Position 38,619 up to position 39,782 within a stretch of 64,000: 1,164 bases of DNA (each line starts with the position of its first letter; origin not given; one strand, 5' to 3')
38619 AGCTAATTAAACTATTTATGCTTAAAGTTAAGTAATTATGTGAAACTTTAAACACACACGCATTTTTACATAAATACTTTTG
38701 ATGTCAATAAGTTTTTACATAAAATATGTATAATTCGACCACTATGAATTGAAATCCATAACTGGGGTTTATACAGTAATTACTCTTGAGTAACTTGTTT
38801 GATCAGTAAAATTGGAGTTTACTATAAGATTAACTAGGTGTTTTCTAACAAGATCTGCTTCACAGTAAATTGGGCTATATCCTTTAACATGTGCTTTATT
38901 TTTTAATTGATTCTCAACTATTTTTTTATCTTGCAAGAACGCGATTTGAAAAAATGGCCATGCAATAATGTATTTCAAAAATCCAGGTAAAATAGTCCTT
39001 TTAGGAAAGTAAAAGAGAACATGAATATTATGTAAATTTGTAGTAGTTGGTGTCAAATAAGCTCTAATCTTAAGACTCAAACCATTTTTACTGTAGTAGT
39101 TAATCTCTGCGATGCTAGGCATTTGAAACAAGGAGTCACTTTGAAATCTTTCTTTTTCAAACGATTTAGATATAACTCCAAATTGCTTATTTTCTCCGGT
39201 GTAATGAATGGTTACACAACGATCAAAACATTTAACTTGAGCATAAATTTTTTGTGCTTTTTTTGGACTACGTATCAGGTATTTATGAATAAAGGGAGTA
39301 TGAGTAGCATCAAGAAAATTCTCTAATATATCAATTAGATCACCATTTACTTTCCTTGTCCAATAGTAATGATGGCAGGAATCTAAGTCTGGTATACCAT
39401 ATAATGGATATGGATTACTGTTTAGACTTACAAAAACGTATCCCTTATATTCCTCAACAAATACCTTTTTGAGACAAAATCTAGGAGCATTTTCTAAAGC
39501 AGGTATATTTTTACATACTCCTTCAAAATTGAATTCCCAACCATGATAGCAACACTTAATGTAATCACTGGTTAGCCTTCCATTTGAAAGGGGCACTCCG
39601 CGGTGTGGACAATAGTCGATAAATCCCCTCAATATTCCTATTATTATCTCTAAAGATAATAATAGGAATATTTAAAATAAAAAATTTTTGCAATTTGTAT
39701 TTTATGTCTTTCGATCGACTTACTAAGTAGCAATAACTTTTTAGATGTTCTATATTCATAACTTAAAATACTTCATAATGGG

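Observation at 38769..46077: Orphan seven-gene enzyme operon (KAS III-like, SDR, MBL-fold, F390-synthetase-like adenylating enzyme, ATP-grasp, GNAT-like?, Rieske oxygenase): possible small-molecule biosynthetic cluster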

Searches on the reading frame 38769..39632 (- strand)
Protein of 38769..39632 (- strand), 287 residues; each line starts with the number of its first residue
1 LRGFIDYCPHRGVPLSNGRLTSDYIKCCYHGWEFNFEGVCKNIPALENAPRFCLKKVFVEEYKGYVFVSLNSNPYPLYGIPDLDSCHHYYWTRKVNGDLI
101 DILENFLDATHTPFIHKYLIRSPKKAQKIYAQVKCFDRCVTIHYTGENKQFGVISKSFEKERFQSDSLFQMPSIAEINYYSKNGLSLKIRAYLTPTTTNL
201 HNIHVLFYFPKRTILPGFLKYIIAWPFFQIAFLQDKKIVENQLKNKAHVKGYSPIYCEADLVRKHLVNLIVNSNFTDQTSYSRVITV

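Call 3: search_protein_families(library=pfam, proteins=[window:38769-39632:-], max_evalue=0.01)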
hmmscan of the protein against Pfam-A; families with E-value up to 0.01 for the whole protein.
window:38769-39632:- (287 aa): 2 families
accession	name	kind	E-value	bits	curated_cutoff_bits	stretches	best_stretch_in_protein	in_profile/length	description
PF00355.32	Rieske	-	2.1e-13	50.4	20.3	1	4-50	39-85/88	Rieske [2Fe-2S] domain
PF19112.6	VanA_C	-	4.7e-09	37.1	23.5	1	102-246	8-162/193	Vanillate O-demethylase oxygenase C-terminal domain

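Call 4: search_protein_families(library=ncbifam, proteins=[window:38769-39632:-], max_evalue=0.01)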
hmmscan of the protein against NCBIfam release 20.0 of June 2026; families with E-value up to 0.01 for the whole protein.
window:38769-39632:- (287 aa): 4 families
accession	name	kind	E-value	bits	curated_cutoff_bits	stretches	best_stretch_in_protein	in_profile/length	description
NF052579.1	BetMthstMoxSdmAMthl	equivalog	2.9e-07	29.8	600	1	6-159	57-218/351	4beta-methylsterol monooxygenase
NF058607.1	GlBtMonoOxGbcA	equivalog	0.00014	20.5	670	1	2-77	92-172/420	glycine betaine monooxygenase oxygenase subunit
TIGR03229.1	benzo_1_2_benA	equivalog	0.00078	18.4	780.95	1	3-77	76-161/433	benzoate 1,2-dioxygenase large subunit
NF042946.1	3PPDioc_HcaE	equivalog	0.00085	18.4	830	1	2-71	75-153/450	3-phenylpropionate/cinnamic acid dioxygenase subunit alpha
